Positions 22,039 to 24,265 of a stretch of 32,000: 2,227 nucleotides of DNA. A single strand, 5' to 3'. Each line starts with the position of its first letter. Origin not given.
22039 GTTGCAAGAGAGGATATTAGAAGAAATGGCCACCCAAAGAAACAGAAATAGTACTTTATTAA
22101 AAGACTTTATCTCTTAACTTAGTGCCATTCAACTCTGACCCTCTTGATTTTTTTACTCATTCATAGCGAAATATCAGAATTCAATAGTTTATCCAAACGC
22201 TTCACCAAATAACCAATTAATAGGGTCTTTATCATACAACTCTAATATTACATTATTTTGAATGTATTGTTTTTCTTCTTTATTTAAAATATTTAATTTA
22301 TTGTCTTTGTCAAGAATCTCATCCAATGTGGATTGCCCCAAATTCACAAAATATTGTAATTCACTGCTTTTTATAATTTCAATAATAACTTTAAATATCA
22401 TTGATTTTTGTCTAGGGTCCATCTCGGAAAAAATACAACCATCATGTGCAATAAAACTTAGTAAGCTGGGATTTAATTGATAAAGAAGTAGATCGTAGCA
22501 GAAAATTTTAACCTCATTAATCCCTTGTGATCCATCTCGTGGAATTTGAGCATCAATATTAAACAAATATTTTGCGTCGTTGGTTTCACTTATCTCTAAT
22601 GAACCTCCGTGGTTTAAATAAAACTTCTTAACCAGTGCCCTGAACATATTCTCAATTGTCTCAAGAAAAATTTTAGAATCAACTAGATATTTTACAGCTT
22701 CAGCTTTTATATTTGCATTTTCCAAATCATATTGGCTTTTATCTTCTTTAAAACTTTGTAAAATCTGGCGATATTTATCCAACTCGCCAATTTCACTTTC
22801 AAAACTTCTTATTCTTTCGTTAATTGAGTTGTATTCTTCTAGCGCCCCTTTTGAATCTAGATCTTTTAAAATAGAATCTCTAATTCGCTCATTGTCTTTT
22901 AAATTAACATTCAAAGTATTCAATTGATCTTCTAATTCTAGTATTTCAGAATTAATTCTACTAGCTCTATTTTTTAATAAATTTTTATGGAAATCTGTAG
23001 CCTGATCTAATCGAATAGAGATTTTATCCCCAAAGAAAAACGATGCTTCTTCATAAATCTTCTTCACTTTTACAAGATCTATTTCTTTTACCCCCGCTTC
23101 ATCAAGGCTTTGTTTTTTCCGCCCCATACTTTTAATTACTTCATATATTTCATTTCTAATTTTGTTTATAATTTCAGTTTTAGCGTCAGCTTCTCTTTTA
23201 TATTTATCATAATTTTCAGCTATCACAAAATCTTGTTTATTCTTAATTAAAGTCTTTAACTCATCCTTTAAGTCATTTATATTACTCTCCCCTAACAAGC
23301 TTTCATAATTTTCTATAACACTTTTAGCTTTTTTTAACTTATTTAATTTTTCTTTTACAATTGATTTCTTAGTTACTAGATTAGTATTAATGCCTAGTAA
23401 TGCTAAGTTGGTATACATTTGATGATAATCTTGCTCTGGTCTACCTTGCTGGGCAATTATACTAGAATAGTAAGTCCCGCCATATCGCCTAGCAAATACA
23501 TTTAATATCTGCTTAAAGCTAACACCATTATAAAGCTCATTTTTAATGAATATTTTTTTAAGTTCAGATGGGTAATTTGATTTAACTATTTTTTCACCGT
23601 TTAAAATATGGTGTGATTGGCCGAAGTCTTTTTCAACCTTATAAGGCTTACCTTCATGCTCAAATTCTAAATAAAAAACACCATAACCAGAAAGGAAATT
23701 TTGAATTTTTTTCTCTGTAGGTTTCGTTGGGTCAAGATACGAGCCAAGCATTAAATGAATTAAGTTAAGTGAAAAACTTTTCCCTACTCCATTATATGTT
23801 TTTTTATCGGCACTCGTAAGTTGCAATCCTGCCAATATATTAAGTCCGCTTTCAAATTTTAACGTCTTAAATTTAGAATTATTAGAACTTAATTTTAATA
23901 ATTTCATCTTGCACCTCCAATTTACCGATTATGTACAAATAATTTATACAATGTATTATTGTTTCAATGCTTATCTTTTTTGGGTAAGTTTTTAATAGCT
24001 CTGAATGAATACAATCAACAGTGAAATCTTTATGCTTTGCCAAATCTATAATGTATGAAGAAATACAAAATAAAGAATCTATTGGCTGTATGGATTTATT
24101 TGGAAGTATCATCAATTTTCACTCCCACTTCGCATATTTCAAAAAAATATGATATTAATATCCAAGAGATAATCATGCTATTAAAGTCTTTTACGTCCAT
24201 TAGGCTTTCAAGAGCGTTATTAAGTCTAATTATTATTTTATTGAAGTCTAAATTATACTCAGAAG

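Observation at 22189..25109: Overlapping three-gene operon: SMEK-like effector, 77-aa middle protein, coiled-coil ABC ATPase (ABC-3C-type candidate defence system)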

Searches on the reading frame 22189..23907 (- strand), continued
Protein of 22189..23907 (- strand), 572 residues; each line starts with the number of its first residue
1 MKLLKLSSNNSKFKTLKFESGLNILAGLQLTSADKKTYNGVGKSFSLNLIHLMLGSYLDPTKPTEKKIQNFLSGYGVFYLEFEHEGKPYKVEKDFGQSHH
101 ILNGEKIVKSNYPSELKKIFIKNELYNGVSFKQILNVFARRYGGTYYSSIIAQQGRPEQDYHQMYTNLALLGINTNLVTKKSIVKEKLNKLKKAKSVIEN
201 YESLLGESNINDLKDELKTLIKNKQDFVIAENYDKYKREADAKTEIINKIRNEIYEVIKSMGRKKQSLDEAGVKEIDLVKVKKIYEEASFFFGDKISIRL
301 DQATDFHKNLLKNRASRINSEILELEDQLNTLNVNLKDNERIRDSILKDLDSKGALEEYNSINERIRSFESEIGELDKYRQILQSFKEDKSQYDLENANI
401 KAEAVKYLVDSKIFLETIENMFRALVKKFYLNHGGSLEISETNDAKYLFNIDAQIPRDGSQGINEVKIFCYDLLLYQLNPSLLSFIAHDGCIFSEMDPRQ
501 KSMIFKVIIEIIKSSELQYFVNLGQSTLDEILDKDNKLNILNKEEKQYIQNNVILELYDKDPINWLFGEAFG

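Call 90: search_protein_families(library=pfam, proteins=[L095:2322-3257:+, L096:2298-3263:+, L097:2351-3250:+, L098:3780-4796:+, L095:3498-5264:+, L096:3567-5495:+, L097:3489-5222:+, L098:265-1977:+, L098:1974-3392:+], max_evalue=0.01)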
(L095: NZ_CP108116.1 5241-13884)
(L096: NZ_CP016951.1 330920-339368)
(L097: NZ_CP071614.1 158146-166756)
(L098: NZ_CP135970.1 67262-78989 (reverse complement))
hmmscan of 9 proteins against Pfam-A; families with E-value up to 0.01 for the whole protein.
L095:2322-3257:+ (311 aa): 1 family
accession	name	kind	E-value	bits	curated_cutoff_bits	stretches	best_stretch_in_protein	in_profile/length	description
PF20275.3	CTD10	-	1.7e-18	67.9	28.1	1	171-297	2-134/134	C-terminal domain 10 of the ABC-three component (ABC-3C) systems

L096:2298-3263:+ (321 aa): 1 family
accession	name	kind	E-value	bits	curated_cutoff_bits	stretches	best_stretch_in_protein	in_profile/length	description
PF20275.3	CTD10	-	3.7e-13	50.6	28.1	1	178-314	3-134/134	C-terminal domain 10 of the ABC-three component (ABC-3C) systems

L097:2351-3250:+ (299 aa): 2 families
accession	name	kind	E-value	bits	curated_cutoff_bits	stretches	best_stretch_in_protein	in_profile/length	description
PF20275.3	CTD10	-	4.5e-17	63.3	28.1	1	170-293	3-133/134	C-terminal domain 10 of the ABC-three component (ABC-3C) systems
PF20277.3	CTD11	-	3.5e-07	31.3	27.7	1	173-293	17-138/138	C-terminal domain 11 of the ABC-three component (ABC-3C) systems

L098:3780-4796:+ (338 aa): 2 families
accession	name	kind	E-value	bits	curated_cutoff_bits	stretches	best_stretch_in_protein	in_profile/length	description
PF21941.2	SMEK_N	-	7.7e-23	81.3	27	1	12-154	1-140/140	SMEK domain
PF20275.3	CTD10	-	2.6e-06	28.5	28.1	1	182-334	3-132/134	C-terminal domain 10 of the ABC-three component (ABC-3C) systems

L095:3498-5264:+ (588 aa): 2 families
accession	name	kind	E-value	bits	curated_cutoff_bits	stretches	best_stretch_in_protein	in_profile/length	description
PF10088.15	DUF2326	-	7.7e-37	126.6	28.7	1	446-582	2-141/141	Uncharacterised protein conserved in bacteria (DUF2326)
PF20275.3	CTD10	-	1.5e-28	100.4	28.1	1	281-407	1-134/134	C-terminal domain 10 of the ABC-three component (ABC-3C) systems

L096:3567-5495:+ (642 aa): 0 families

L097:3489-5222:+ (577 aa): 1 family
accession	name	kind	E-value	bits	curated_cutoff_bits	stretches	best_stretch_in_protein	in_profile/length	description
PF10088.15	DUF2326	-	9.4e-33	113.3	28.7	1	453-577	21-141/141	Uncharacterised protein conserved in bacteria (DUF2326)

L098:265-1977:+ (570 aa): 7 families
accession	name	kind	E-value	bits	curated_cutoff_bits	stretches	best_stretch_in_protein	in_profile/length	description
PF13304.12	AAA_21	-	1.3e-19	71.8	27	1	26-321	1-303/304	AAA domain, putative AbiEii toxin, Type IV TA system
PF13175.12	AAA_15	-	1.9e-18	67.7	32.1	2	4-93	3-92/374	AAA ATPase domain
PF02463.25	SMC_N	-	8.7e-11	42.1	40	1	4-60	2-60/220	RecF/RecN/SMC N terminal domain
PF13476.12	AAA_23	-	1e-08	36.5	27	1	7-57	2-52/201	AAA domain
PF20469.4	OLD-like_TOPRIM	-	2.4e-08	34.9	23.2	1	371-435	1-67/67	Overcoming lysogenization defect protein-like, TOPRIM domain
PF11398.14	DUF2813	-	1.1e-07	32.1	21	1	4-65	3-64/372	Protein of unknown function (DUF2813)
PF13555.12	AAA_29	-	2.3e-07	30.9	27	1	5-59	2-57/61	P-loop containing region of AAA domain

L098:1974-3392:+ (472 aa): 3 families
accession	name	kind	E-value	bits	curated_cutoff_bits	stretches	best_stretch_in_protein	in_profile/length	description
PF00580.27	UvrD-helicase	-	4.5e-16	59.8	23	2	113-178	204-270/271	UvrD/REP helicase N-terminal domain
PF01443.25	Viral_helicase1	-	2e-10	41.3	21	1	120-179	58-120/228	Viral superfamily 1 RNA helicase core domain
PF13245.12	AAA_19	-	1.1e-08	35.8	25.1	1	5-163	7-133/134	AAA domain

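Call 97: find_encoding_contigs(protein=P0002, flank=10000, max_places=2)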
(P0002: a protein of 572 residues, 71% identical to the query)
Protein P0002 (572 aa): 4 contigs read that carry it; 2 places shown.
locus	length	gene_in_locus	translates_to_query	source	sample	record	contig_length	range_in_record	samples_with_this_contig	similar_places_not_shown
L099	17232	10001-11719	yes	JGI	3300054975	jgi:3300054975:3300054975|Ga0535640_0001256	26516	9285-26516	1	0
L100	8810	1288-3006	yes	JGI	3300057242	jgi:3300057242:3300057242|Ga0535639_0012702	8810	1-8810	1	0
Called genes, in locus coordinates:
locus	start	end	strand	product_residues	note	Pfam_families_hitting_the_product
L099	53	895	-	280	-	-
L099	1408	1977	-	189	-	-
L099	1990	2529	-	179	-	-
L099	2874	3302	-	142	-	-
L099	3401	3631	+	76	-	PF12844:HTH_19, PF13560:HTH_31, PF13443:HTH_26, PF01381:HTH_3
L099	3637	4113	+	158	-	-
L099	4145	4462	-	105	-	PF11171:DUF2958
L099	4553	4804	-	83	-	-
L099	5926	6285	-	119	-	-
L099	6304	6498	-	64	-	-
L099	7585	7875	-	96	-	PF21205:Rep3_C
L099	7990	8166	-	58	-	-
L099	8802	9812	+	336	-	PF21941:SMEK_N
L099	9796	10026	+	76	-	PF20293:MC6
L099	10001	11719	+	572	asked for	PF10088:DUF2326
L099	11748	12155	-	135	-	-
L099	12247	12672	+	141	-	PF12728:HTH_17 (faint), PF05930:Phage_AlpA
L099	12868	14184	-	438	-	-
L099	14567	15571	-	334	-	PF02661:Fic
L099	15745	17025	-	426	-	PF13356:Arm-DNA-bind_3, PF22022:Phage_int_M, PF00589:Phage_integrase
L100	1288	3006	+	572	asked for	PF10088:DUF2326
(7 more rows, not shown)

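Call 98: find_encoding_contigs(protein=P0016, flank=8000, max_places=1)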
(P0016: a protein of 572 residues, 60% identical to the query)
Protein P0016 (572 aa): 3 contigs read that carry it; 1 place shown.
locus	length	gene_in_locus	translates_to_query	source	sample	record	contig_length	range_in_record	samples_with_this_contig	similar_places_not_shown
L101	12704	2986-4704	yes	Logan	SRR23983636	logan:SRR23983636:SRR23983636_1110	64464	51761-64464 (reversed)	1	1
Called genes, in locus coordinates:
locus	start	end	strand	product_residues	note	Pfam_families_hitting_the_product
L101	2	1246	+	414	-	?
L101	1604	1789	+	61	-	-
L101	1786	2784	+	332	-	PF21941:SMEK_N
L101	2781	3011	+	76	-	PF20292:MC7 (weak), PF20293:MC6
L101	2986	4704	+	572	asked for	PF10088:DUF2326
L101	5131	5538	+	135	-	PF03965:Penicillinase_R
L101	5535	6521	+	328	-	PF05569:Peptidase_M56, PF01435:Peptidase_M48 (weak)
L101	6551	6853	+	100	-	PF00543:P-II, PF11582:DUF3240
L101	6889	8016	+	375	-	PF13795:HupE_UreJ_2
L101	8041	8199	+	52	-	-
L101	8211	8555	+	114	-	PF20098:DUF6488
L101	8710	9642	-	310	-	PF06574:FAD_syn, PF01687:Flavokinase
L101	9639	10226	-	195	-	PF00293:NUDIX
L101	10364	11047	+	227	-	PF00072:Response_reg, PF00486:Trans_reg_C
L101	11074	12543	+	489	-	PF00672:HAMP, PF00512:HisKA, PF02518:HATPase_c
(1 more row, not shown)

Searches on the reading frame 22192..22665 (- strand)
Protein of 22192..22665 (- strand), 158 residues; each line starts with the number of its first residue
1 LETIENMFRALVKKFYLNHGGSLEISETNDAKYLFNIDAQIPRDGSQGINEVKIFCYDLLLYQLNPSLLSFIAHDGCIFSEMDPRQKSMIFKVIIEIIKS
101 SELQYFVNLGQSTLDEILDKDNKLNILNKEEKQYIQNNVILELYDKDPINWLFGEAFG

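Call 79: search_solved_structures(query=window:22192-22665:-, max_evalue=10, show_alignments=3)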
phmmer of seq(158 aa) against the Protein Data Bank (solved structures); distinct sequences matched with E-value up to 10: 1.
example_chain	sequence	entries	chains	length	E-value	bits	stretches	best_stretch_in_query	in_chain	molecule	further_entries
5fna_A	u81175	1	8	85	1.6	12.5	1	97-137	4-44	Caspase-1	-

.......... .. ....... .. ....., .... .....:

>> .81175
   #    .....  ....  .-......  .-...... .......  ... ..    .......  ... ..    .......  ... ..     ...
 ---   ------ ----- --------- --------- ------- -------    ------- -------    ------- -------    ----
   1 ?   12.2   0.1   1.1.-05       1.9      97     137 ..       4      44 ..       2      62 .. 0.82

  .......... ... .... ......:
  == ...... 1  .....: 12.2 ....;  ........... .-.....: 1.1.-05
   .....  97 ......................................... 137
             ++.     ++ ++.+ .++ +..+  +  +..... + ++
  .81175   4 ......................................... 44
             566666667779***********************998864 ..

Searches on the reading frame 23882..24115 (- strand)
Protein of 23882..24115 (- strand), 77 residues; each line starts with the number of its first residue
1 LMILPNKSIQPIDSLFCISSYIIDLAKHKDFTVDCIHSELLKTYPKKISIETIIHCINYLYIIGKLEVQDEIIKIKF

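Call 3: search_protein_families(library=pfam, proteins=[window:23882-24115:-], max_evalue=1)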
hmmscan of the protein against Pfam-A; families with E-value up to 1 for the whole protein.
window:23882-24115:- (77 aa): 2 families
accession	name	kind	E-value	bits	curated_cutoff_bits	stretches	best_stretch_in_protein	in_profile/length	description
PF20293.4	MC6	-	4.3e-09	36.7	27.2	1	4-71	1-70/76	ABC-three component (ABC-3C) system Middle Component 6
PF20292.4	MC7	-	0.036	14.5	27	1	4-71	1-65/69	ABC-three component (ABC-3C) system Middle Component 7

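Call 4: search_protein_families(library=padloc, proteins=[window:23882-24115:-], max_evalue=1)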
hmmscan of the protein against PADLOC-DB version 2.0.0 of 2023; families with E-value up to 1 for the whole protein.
window:23882-24115:- (77 aa): 0 families

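Call 5: search_protein_families(library=ncbifam, proteins=[window:23882-24115:-], max_evalue=1)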
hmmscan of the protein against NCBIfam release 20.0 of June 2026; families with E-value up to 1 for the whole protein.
window:23882-24115:- (77 aa): 0 families

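Call 70: search_solved_structures(query=A3, max_evalue=10, show_alignments=2)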
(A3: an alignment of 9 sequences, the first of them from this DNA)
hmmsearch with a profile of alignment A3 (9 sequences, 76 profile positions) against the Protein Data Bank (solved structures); distinct sequences matched with E-value up to 10: 0.

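Call 71: search_protein_families(library=pfam, alignment_id=A3, max_evalue=1)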
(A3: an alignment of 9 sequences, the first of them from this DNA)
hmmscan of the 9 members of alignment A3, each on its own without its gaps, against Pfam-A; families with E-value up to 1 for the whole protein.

A. member 1, seq(76 aa): 2 families
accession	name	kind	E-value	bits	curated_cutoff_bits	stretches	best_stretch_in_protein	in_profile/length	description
PF20293.4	MC6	-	4.1e-09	36.7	27.2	1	3-70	1-70/76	ABC-three component (ABC-3C) system Middle Component 6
PF20292.4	MC7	-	0.035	14.6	27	1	3-70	1-65/69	ABC-three component (ABC-3C) system Middle Component 7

B. families by the number of members that match (of 9 scanned): 6 families
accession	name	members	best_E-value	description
PF20293.4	MC6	9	6.4e-14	ABC-three component (ABC-3C) system Middle Component 6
PF20292.4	MC7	8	4e-05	ABC-three component (ABC-3C) system Middle Component 7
PF20295.4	MC8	2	0.00022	ABC-three component (ABC-3C) system Middle Component 8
PF08672.17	ANAPC2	1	0.027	Anaphase promoting complex (APC) subunit 2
PF15571.11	Imm44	1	0.082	Immunity protein 44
PF20768.2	Topo_VI_alpha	1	0.15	All-beta domain in DNA topoisomerase VI alpha subunit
